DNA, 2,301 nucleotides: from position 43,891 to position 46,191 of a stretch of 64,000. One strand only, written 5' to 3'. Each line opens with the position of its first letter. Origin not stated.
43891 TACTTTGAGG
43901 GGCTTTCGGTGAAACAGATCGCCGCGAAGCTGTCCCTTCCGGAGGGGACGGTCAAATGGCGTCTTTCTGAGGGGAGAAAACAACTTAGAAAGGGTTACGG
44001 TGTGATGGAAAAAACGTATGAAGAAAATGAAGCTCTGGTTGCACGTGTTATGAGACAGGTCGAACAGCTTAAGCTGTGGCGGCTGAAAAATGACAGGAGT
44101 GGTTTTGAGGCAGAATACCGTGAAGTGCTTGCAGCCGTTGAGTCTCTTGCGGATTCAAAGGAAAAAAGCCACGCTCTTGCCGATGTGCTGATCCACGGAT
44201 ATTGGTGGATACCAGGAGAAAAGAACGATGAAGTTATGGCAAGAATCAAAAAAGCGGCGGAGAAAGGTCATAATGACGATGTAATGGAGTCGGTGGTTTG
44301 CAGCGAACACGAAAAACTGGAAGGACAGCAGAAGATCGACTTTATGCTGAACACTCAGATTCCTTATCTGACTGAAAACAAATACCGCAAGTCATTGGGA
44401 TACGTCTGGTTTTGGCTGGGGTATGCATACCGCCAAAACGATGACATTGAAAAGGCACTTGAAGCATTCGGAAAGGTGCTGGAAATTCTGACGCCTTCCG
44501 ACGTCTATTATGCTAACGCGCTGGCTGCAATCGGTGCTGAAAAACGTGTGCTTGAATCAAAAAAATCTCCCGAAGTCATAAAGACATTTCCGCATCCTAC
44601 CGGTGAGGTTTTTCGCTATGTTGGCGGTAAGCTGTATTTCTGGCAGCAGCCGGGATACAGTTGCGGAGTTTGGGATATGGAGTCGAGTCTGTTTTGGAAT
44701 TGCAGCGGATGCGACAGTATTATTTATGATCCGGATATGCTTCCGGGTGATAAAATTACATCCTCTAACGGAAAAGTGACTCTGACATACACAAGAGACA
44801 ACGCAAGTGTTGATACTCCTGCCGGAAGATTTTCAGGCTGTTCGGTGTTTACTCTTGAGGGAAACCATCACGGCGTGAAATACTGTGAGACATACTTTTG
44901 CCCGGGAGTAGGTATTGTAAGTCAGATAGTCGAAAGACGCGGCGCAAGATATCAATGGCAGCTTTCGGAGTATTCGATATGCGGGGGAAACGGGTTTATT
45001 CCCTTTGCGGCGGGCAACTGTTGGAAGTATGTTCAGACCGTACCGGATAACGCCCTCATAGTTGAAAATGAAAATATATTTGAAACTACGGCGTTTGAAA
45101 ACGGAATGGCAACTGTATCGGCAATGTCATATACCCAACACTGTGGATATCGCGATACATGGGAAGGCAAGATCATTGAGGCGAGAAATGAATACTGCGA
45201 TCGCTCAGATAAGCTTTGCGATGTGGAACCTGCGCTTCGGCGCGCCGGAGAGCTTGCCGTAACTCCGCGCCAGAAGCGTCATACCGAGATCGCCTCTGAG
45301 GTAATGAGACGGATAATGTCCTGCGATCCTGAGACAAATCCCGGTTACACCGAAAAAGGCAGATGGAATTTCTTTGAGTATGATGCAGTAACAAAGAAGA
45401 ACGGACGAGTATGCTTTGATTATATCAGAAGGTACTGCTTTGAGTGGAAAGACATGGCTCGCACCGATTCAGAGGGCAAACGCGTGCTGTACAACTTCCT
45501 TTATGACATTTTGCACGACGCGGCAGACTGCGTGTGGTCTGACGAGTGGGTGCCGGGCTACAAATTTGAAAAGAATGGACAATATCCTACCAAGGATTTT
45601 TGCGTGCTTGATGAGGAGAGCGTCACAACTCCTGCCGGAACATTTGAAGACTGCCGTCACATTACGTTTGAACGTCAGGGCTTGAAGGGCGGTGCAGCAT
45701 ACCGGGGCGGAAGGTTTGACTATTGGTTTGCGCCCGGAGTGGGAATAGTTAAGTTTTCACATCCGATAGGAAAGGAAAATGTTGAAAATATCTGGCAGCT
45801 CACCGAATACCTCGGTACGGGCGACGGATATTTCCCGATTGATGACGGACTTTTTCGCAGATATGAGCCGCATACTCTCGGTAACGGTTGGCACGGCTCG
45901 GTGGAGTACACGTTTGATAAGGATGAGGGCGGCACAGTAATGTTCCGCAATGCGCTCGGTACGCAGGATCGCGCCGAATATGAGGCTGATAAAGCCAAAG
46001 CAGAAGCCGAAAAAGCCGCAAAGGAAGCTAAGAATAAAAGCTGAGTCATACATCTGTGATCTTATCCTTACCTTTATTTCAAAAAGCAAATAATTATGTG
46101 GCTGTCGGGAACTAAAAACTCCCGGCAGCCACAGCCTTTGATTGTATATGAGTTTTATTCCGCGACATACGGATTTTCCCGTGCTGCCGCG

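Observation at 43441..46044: Stand-alone ECF-type sigma factor fused to a ~670-aa soluble C-terminal region, with no anti-sigma gene nearby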

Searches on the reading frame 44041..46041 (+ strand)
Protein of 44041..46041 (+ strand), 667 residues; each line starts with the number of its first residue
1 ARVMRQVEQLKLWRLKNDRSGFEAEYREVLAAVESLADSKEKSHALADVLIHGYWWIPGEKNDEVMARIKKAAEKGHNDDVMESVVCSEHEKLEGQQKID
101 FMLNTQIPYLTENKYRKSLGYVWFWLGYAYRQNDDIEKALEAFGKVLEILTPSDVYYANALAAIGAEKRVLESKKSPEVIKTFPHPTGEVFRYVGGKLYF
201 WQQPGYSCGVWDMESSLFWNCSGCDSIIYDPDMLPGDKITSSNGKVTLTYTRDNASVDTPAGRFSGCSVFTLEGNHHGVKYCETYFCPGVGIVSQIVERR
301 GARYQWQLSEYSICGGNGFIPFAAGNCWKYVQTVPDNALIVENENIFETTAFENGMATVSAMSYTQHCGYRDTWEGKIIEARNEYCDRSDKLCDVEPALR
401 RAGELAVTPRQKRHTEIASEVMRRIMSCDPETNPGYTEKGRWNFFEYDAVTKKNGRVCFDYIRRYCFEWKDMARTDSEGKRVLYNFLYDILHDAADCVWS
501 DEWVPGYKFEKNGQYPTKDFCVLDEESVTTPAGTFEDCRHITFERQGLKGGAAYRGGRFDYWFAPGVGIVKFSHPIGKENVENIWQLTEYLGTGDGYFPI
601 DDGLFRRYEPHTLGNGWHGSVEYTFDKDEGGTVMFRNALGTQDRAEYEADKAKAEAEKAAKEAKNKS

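Call 22: search_protein_representatives(protein=window:44041-46041:+)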
Query: 667 residues. Proteins with E-value up to 0.001 (for the whole library): 335; up to 1e-10: 258; up to 1e-30: 157. The best 150 are listed.
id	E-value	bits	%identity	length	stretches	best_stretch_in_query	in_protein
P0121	7.5e-246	834.4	59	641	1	27-654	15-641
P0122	3.4e-219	746.3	52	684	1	1-661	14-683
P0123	2.1e-203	694.0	50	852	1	2-649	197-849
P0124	4.0e-182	623.7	50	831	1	2-644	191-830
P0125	1.6e-176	605.2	45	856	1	2-650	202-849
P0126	1.8e-176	605.0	47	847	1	2-652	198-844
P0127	1.8e-172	591.8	45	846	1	2-656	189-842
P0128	1.3e-171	589.0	47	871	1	2-651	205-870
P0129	7.0e-170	583.3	44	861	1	1-656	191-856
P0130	2.6e-169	581.4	46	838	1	2-651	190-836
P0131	1.4e-161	555.8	46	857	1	1-649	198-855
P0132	1.2e-156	539.6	44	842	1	2-648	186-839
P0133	4.7e-155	534.3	47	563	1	96-648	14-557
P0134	3.2e-153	528.2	43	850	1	2-642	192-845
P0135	4.0e-151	521.3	43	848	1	2-647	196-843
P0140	5.0e-149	514.4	36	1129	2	11-647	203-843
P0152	1.3e-130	453.5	40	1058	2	2-641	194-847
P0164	3.7e-115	402.4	35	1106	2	2-631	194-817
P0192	7.6e-92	325.4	35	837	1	38-654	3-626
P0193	3.4e-90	319.9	37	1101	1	2-642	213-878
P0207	2.8e-76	273.9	39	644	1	217-642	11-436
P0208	3.2e-76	273.7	41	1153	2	224-649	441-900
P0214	4.3e-68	246.8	38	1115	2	221-649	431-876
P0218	3.3e-60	220.8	35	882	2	97-658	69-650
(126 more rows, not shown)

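Call 56: search_protein_families(library=pfam, proteins=[P0140, P0152, P0164, P0193, P0208, P0214, P0218, P0192, P0207, P0122], max_evalue=0.001)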
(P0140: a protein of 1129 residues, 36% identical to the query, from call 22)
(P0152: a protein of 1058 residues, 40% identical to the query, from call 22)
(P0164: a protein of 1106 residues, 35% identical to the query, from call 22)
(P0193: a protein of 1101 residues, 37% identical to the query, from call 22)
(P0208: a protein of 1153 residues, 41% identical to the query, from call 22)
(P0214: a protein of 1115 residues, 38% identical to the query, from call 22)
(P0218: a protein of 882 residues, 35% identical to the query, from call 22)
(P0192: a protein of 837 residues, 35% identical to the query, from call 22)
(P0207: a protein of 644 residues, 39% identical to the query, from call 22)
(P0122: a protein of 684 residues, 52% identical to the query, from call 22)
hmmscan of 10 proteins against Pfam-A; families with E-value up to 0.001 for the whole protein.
P0140 (1129 aa): 4 families
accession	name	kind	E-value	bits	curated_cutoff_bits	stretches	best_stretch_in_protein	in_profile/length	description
PF21347.3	DUF3108_like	-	5.5e-10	39.9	27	1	995-1070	132-199/199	DUF3108-like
PF04542.20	Sigma70_r2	-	1.7e-09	37.7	24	1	30-92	1-65/71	Sigma-70 region 2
PF08281.18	Sigma70_r4_2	-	2.5e-09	37.1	25.7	1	125-176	3-54/54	Sigma-70, region 4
PF04545.22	Sigma70_r4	-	3.7e-09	36.4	24.1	1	130-178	2-50/50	Sigma-70, region 4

P0152 (1058 aa): 5 families
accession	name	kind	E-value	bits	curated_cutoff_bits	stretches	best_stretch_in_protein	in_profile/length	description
PF08281.18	Sigma70_r4_2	-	1.4e-13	50.7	25.7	1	124-176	2-54/54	Sigma-70, region 4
PF04545.22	Sigma70_r4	-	5.6e-10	39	24.1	1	130-178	2-50/50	Sigma-70, region 4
PF04542.20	Sigma70_r2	-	5.1e-08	33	24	1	26-88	1-65/71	Sigma-70 region 2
PF21347.3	DUF3108_like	-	5.5e-05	23.6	27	0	450-488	141-186/199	DUF3108-like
PF07638.17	Sigma70_ECF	-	7.1e-05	23.2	21.1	1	127-180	130-183/185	ECF sigma factor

P0164 (1106 aa): 4 families
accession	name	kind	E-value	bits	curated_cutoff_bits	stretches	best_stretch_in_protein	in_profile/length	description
PF04542.20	Sigma70_r2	-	5.6e-12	45.7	24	1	29-93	1-67/71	Sigma-70 region 2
PF21347.3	DUF3108_like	-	2.6e-09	37.7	27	0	986-1032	138-184/199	DUF3108-like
PF08281.18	Sigma70_r4_2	-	4.3e-09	36.3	25.7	1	125-176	3-54/54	Sigma-70, region 4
PF04545.22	Sigma70_r4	-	5.3e-08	32.7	24.1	1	130-177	2-49/50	Sigma-70, region 4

P0193 (1101 aa): 6 families
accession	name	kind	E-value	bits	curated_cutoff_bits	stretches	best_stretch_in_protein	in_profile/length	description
PF08281.18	Sigma70_r4_2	-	6.4e-13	48.6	25.7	1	143-195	2-54/54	Sigma-70, region 4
PF04545.22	Sigma70_r4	-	3.3e-11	43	24.1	1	149-197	2-50/50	Sigma-70, region 4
PF04542.20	Sigma70_r2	-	2.9e-07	30.6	24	1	28-90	1-65/71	Sigma-70 region 2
PF07638.17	Sigma70_ECF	-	5.6e-06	26.8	21.1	1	147-200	131-184/185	ECF sigma factor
PF21347.3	DUF3108_like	-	6.9e-05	23.3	27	0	758-804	141-185/199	DUF3108-like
PF00196.25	GerE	-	7.6e-05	22.7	23.5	1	151-195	2-45/57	Bacterial regulatory proteins, luxR family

P0208 (1153 aa): 5 families
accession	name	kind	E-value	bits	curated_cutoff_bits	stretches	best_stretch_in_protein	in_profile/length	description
PF08281.18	Sigma70_r4_2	-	1.4e-13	50.7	25.7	1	123-173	3-53/54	Sigma-70, region 4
PF04542.20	Sigma70_r2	-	3.6e-11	43.1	24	1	27-89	1-65/71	Sigma-70 region 2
PF04545.22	Sigma70_r4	-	2.2e-08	33.9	24.1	1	130-176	4-50/50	Sigma-70, region 4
PF21347.3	DUF3108_like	-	1.2e-05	25.8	27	1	773-823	136-183/199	DUF3108-like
PF07638.17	Sigma70_ECF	-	0.00018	21.9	21.1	1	123-172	128-177/185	ECF sigma factor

P0214 (1115 aa): 5 families
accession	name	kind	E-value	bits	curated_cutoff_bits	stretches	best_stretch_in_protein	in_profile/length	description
PF08281.18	Sigma70_r4_2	-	6.3e-15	55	25.7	1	117-169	2-54/54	Sigma-70, region 4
PF04545.22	Sigma70_r4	-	3e-11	43.1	24.1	1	123-171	2-50/50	Sigma-70, region 4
PF04542.20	Sigma70_r2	-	4.8e-11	42.7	24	1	27-89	1-65/71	Sigma-70 region 2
PF21347.3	DUF3108_like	-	2e-08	34.8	27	1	747-799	136-183/199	DUF3108-like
PF07638.17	Sigma70_ECF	-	0.00011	22.7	21.1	1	115-170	125-180/185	ECF sigma factor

P0218 (882 aa): 1 family
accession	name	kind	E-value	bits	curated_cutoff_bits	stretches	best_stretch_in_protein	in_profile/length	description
PF21347.3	DUF3108_like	-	7.8e-07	29.6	27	0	511-563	136-183/199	DUF3108-like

P0192 (837 aa): 1 family
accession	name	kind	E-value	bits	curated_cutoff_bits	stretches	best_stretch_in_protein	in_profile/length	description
PF21347.3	DUF3108_like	-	0.00011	22.6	27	0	498-545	140-185/199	DUF3108-like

P0207 (644 aa): 1 family
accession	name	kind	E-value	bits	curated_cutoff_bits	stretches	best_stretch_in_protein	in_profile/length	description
PF21347.3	DUF3108_like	-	2.1e-10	41.3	27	1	320-365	141-184/199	DUF3108-like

P0122 (684 aa): 1 family
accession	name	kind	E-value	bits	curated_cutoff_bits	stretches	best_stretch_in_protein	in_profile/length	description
PF21347.3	DUF3108_like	-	7.6e-07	29.6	27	1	542-603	135-194/199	DUF3108-like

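Call 63: find_homologous_proteins(query=P0122, max_evalue=1e-50)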
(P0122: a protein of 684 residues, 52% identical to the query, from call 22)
Query P0122 (684 aa): 471 proteins with E <= 1e-50 among 8000 candidates; the best 120 are listed.
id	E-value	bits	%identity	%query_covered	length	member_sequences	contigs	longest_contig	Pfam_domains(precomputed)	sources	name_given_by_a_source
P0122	0.0e+0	1607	100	100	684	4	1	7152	PF21347.3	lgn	-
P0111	4.9e-264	896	58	100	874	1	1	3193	PF11306.16,PF21347.3,PF04545.23,PF04542.21,PF08281.19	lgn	-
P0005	5.5e-239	813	53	99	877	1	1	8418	PF04545.23,PF04542.21,PF08281.19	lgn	-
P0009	8.7e-239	812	55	98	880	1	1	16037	PF21347.3,PF04545.23,PF04542.21,PF08281.19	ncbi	-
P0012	2.2e-235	801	53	98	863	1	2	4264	PF07638.18,PF04545.23,PF04542.21,PF08281.19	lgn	-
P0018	1.9e-232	792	53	98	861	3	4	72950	PF07638.18,PF04545.23,PF04542.21,PF08281.19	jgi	-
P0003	2.3e-232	791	53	98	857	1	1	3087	PF07638.18,PF21347.3,PF04545.23,PF04542.21,PF08281.19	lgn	-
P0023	2.8e-230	784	53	98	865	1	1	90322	PF07638.18,PF21347.3,PF04545.23,PF04542.21,PF08281.19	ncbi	-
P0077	3.1e-225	768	53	98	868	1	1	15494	PF21347.3,PF04545.23,PF04542.21,PF08281.19,PF07719.24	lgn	-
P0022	2.9e-223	761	53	98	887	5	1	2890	PF21347.3,PF04545.23,PF04542.21,PF08281.19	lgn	-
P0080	6.5e-223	760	51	99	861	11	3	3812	PF04545.23,PF04542.21,PF08281.19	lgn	-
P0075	3.8e-222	758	52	98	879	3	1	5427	PF04545.23,PF04542.21,PF08281.19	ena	-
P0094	1.7e-221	755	52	99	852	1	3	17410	PF00515.35,PF07638.18,PF21347.3,PF04545.23,PF04542.21,PF08281.19,PF07719.24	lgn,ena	-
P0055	3.8e-221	754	50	98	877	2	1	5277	PF21347.3,PF04545.23,PF04542.21,PF08281.19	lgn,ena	-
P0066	1.1e-220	753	53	99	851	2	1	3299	PF07638.18,PF21347.3,PF04545.23,PF04542.21,PF08281.19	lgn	-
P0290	7.8e-197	674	49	98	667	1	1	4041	PF00515.35,PF21347.3,PF07719.24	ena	-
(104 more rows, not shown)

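Call 64: find_encoding_contigs(protein=P0122, flank=3000, max_places=4)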
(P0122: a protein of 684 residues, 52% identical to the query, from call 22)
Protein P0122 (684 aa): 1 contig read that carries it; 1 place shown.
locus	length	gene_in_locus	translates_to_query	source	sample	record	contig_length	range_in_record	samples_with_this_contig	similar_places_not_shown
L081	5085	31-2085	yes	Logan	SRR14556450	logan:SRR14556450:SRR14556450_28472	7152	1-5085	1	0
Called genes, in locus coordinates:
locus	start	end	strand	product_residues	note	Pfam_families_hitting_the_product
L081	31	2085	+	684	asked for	PF21347:DUF3108_like (weak)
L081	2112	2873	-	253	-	PF07883:Cupin_2 (weak), PF00165:HTH_AraC (weak), PF12833:HTH_18, PF00165:HTH_AraC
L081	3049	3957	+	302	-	PF00480:ROK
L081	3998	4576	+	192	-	PF13580:SIS_2, PF01380:SIS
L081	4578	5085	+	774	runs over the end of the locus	PF01915:Glyco_hydro_3_C, PF14310:Fn3-like, PF00933:Glyco_hydro_3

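Call 65: find_encoding_contigs(protein=P0290, flank=3000, max_places=4)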
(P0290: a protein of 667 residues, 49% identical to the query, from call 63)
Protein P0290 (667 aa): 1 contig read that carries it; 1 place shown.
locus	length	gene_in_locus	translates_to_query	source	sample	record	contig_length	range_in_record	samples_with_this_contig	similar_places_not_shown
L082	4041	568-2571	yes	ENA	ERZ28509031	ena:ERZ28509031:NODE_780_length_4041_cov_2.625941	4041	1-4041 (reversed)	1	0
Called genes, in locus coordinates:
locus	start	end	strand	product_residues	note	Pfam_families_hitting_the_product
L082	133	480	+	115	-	PF04542:Sigma70_r2 (weak)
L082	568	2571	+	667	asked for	PF00515:TPR_1 (weak), PF07719:TPR_2 (weak), PF21347:DUF3108_like (faint)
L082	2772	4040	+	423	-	?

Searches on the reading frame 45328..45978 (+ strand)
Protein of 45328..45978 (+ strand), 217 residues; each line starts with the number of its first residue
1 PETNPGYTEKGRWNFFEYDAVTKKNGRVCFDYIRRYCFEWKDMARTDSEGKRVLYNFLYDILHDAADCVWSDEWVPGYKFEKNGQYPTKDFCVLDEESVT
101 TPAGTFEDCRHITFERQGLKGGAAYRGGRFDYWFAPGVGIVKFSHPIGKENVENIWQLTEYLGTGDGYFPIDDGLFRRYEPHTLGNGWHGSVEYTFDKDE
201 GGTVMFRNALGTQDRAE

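Call 49: predict_structure(alignment_id=A2)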
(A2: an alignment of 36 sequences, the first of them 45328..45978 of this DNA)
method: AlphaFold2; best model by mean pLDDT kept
length: 217 residues; sequences in the alignment: 36
mean_pLDDT: 90.9   pTM: 0.88
mean pLDDT of the five models: 90.9, 89.7, 87.3, 86.7, 83.1
residues with pLDDT >= 90: 143; 70-90: 71; 50-70: 3; < 50: 0
segments of 3 or more residues with pLDDT < 50: none
pLDDT, mean of each block of 10 residues (from residue 1): 80 93 92 86 88 87 91 95 89 98 98 92 86 96 89 93 92 88 93 91 92 91
secondary structure, 60 per line:
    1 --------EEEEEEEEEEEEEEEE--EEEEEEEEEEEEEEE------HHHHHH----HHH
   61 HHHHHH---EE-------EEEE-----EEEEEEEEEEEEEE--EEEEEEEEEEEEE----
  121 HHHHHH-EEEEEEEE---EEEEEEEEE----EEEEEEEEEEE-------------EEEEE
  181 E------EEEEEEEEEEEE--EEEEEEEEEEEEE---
elements in order: E9-24 E27-41 H48-53 H58-66 E79-82 E88-101 E104-116 H121-126 E128-135 E139-147 E152-162 E176-181 E188-199 E202-214

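Call 53: fold_search(model_id=the predicted structure, library=pdb)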
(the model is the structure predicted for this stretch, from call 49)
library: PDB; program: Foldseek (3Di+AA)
matches with E <= 10: 1249; with E <= 0.001: 0
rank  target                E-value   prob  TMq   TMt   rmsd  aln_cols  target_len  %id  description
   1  3rqb_A                3.5e-02  0.15  0.18  0.15  20.3       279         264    6  Crystal Structure of Conserved Protein of Unknown Function with Hot dog Fold from Alicyclobacillus acidocaldarius (released 2011-05-18)
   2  4pn1_B                4.1e-02  0.16  0.20  0.17  19.1       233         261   11  Structure of S. pombe Pct1 RNA triphosphatase in complex with the Spt5 CTD (released 2014-11-12)
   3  5mxb                  6.5e-02  0.51  0.21  0.28   6.8       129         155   11  Crystal structure of yellow lupin LLPR-10.2B protein in complex with melatonin (released 2018-04-18)
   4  8h0h_A                7.6e-02  0.47  0.19  0.26   6.2        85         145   20  Hypotethical protein from Mycobacterium tuberculsosis (released 2023-09-06)
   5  3rqb_B                7.6e-02  0.10  0.16  0.14  20.5       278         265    6  Crystal Structure of Conserved Protein of Unknown Function with Hot dog Fold from Alicyclobacillus acidocaldarius (released 2011-05-18)
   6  3ggn_B                8.9e-02  0.63  0.17  0.27   6.6       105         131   12  Crystal structure of DR_A0006 from Deinococcus radiodurans. Northeast Structural Genomics Consortium Target DrR147D (released 2009-03-24)
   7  5g38                  9.4e-02  0.16  0.17  0.20  18.6       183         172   10  PsbO subunit of Photosystem II, beta barrel domain at 100K, pH 6 (released 2016-08-10)
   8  6jhp_A                9.9e-02  0.10  0.21  0.09  20.4       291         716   11  Crystal structure of the glycoside hydrolase family 36 alpha-galactosidase from Paecilomyces thermophila (released 2020-05-20)
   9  3otl_A                1.0e-01  0.35  0.23  0.29   9.1       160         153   12  Three-dimensional Structure of the putative uncharacterized protein from Rhizobium leguminosarum at the resolution 1.9 (released 2010-09-22)
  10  1z94_A                1.1e-01  0.38  0.23  0.31   8.2       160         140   12  X-Ray Crystal Structure of Protein CV1439 from Chromobacterium violaceum. Northeast Structural Genomics Consortium Tar (released 2005-05-10)
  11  1z94_B                1.2e-01  0.33  0.24  0.31   9.5       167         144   14  X-Ray Crystal Structure of Protein CV1439 from Chromobacterium violaceum. Northeast Structural Genomics Consortium Tar (released 2005-05-10)
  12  5amw_A                1.2e-01  0.63  0.22  0.27   5.6        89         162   11  Crystal Structure of the Strawberry Pathogenesis-Related 10 (PR-10) Fra a 2 protein (A141F) processed with the Crystal (released 2016-04-13)
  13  1xuv_A                1.2e-01  0.20  0.22  0.27  14.4       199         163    7  X-Ray Crystal Structure of Protein MM0500 from Methanosarcina mazei. Northeast Structural Genomics Consortium Target M (released 2004-11-23)
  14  3elz_B                1.2e-01  0.16  0.13  0.20  14.8       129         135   12  Crystal structure of Zebrafish Ileal Bile Acid-Bindin Protein complexed with cholic acid (crystal form A). (released 2009-01-13)
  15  4pn0_B                1.2e-01  0.12  0.19  0.17  19.7       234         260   12  Structure of S. pombe Pct1 RNA triphosphatase (released 2014-11-12)
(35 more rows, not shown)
